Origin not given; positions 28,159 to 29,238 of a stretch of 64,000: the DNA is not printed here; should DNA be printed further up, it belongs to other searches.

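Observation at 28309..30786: Clp/Hsp100-like double-AAA+ protein with an N-terminal transmembrane domain and a dead first ATPase module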

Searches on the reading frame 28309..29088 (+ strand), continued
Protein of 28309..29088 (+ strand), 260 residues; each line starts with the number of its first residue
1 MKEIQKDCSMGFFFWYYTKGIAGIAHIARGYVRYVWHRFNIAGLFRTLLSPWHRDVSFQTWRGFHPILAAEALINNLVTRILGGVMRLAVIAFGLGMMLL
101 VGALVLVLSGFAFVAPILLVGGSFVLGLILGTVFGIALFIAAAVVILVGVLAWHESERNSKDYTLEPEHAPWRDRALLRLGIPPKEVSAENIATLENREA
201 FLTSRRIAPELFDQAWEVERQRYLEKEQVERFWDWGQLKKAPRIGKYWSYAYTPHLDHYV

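Call 52: find_related_loci(query=A2, collection=genome_contigs, flank=4000)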
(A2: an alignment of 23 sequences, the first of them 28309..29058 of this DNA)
Query A2 (250 aa) in genome_contigs; peptide patterns used: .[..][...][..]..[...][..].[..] (x = any residue, [..] = any of these).
142 stretches matched a pattern; 123 encode a relative of the query (tblastn E <= 1e-3); the best 80 are kept; 80 distinct loci.
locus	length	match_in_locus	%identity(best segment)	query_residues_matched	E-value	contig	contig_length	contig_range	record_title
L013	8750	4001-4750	61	1-250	1e-105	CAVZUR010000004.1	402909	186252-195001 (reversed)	MAG: Candidatus Moranbacteria bacterium isolate MFD04651.bin.1.47 genome assembly, contig: contig_2997, whole genome sho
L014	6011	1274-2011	59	5-250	7e-99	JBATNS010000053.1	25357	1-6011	MAG: Candidatus Moraniibacteriota bacterium isolate MFD10518_ilm_asm_bin9 k127_83514, whole genome shotgun sequence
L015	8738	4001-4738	57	5-250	1e-98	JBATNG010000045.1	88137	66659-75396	MAG: Candidatus Moraniibacteriota bacterium isolate MFD10541_ilm_asm_bin30 k127_204675, whole genome shotgun sequence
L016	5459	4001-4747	56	2-250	2e-94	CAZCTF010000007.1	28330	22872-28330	MAG TPA_asm: uncultured Bdellovibrionales bacterium isolate SRP342105_co2_88 genome assembly, contig: NODE_1671_length_2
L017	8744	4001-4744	56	3-250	8e-94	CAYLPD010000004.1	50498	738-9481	MAG TPA_asm: uncultured Bdellovibrionales bacterium isolate SRP170004_co1_27 genome assembly, contig: NODE_814_length_50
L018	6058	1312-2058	57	2-250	2e-92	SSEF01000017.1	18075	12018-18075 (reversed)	MAG: Candidatus Moraniibacteriota bacterium isolate Bin_68_2 c_000000040233, whole genome shotgun sequence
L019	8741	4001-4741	56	5-250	2e-90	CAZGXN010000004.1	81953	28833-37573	MAG TPA_asm: uncultured Bdellovibrionales bacterium isolate ERP113451_co1_249 genome assembly, contig: NODE_174_length_8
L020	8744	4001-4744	48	5-250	4e-78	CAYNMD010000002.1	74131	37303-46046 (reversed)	MAG TPA_asm: uncultured Bdellovibrionales bacterium isolate SRP135725_co1_638 genome assembly, contig: NODE_222_length_7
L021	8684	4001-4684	49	23-250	2e-71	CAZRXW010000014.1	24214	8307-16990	MAG TPA_asm: uncultured Bdellovibrionales bacterium isolate SRP342105_co1_42 genome assembly, contig: NODE_2752_length_2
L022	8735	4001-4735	43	6-250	3e-68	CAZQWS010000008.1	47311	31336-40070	MAG TPA_asm: uncultured Bdellovibrionales bacterium isolate binchicken_co105_454 genome assembly, contig: NODE_856_lengt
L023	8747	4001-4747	58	2-250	3e-99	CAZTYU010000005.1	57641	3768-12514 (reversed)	MAG TPA_asm: uncultured Bdellovibrionales bacterium isolate SRP342105_co1_290 genome assembly, contig: NODE_678_length_5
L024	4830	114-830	37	12-250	9e-44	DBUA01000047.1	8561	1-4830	MAG TPA_asm: Candidatus Moranbacteria bacterium UBA1302 UBA1302_contig_54055, whole genome shotgun sequence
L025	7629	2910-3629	35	11-250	5e-42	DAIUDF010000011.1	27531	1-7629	MAG TPA_asm: Candidatus Moraniibacteriota bacterium isolate CTOTU18587 NODE_1523_length_27531_cov_8.256624, whole genome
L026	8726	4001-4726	36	9-250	1e-41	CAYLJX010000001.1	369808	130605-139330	MAG TPA_asm: uncultured Bdellovibrionales bacterium isolate SRP342105_co1_463 genome assembly, contig: NODE_13_length_36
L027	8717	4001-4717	38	12-250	8e-42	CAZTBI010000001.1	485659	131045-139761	MAG TPA_asm: uncultured Bdellovibrionales bacterium isolate SRP342105_co1_260 genome assembly, contig: NODE_7_length_485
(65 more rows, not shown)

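Call 74: find_encoding_contigs(protein=P0210, flank=5000, max_places=2)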
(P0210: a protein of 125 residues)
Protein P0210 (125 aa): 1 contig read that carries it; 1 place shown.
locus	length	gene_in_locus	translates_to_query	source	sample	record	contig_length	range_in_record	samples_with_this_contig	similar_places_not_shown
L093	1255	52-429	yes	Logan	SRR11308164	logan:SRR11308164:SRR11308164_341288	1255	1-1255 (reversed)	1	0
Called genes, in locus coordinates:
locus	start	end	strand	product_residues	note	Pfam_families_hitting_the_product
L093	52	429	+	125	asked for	-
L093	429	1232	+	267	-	-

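Call 75: find_encoding_contigs(protein=P0200, flank=5000, max_places=2)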
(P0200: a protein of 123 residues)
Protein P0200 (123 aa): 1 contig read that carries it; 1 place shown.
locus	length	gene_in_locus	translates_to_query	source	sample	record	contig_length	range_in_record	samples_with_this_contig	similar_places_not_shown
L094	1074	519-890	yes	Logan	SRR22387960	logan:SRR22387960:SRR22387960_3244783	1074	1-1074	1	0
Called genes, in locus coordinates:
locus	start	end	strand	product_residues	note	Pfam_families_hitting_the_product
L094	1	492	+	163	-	?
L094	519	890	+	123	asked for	-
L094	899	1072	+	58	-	?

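Call 86: find_homologous_proteins(query=P0196, max_evalue=0.00001)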
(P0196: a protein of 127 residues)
Query P0196 (127 aa): 7 proteins with E <= 0.00001 among 38 candidates.
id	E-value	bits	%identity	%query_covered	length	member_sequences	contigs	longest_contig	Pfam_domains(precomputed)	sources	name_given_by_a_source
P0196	3.0e-76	272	100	100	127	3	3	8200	-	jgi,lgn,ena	-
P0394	2.4e-66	240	88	100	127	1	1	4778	-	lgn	-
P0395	5.3e-63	229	85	98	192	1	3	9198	-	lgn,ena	-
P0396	3.0e-61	223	82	98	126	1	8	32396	-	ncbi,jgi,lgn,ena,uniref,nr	ncbi:MAG: hypothetical protein A3B37_02860 [Candidatus Sungbacteria bacterium RIFCSPLOWO2_01_FULL_59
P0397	1.9e-56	208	75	99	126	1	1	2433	-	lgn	-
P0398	7.0e-34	135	59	94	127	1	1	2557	-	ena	-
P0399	3.3e-31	126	60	80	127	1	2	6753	-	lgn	-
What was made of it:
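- Tried and rejected: A word-based homologue search with a stand-alone N-module protein returned only 7 close Sungbacteria relatives (call 86).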

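Call 87: list_cluster_members(proteins=[P0184, P0200, P0210, P0235, P0249, P0265, P0187, P0195, P0225, P0246])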
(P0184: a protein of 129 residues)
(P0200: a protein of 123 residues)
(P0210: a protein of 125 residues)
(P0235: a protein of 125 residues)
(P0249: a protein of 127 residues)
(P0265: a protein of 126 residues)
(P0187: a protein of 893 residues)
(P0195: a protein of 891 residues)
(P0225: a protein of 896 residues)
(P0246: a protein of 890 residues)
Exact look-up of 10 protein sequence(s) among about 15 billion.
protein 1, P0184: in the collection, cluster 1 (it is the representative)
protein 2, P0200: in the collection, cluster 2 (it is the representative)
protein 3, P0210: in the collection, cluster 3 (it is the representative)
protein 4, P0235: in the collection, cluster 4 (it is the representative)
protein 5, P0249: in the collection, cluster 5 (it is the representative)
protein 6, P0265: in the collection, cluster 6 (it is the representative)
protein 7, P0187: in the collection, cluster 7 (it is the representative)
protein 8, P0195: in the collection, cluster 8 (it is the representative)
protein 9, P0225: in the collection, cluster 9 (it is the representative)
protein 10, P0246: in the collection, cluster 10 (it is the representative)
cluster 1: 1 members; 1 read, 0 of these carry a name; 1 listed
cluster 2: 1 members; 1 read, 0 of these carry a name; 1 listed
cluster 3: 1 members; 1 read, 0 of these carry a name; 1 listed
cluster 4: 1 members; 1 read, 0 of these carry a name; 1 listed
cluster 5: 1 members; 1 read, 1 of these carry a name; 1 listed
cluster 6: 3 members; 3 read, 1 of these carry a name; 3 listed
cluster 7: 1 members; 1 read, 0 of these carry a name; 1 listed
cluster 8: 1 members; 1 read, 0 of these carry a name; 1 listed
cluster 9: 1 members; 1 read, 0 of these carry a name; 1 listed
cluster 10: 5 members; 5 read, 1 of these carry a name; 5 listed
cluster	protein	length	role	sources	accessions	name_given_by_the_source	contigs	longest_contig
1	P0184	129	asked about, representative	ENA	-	-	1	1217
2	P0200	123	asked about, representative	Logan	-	-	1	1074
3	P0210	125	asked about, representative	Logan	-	-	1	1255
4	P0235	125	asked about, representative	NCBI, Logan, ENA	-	-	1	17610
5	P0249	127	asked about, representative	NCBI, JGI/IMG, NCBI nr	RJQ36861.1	hypothetical protein C4552_03155 [Candidatus Parcubacteria bacterium] | MAG: hypothetical protein C4552_03155 [Candidatus Parcubacteria bacterium]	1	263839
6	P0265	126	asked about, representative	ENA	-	-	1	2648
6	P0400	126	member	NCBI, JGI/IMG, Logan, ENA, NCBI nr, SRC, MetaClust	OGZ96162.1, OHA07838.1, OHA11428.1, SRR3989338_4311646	MAG: hypothetical protein A3I44_01975 [Candidatus Sungbacteria bacterium ... | MAG: hypothetical protein A2676_04115 [Candidatus Sungbacteria bacterium ... | \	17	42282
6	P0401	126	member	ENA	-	-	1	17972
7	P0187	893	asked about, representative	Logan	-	-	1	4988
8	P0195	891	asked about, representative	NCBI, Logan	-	-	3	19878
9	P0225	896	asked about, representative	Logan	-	-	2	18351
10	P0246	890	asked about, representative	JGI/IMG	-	ATP-dependent Clp protease ATP-binding subunit ClpC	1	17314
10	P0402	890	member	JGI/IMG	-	-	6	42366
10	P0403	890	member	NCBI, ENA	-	-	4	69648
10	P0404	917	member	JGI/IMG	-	-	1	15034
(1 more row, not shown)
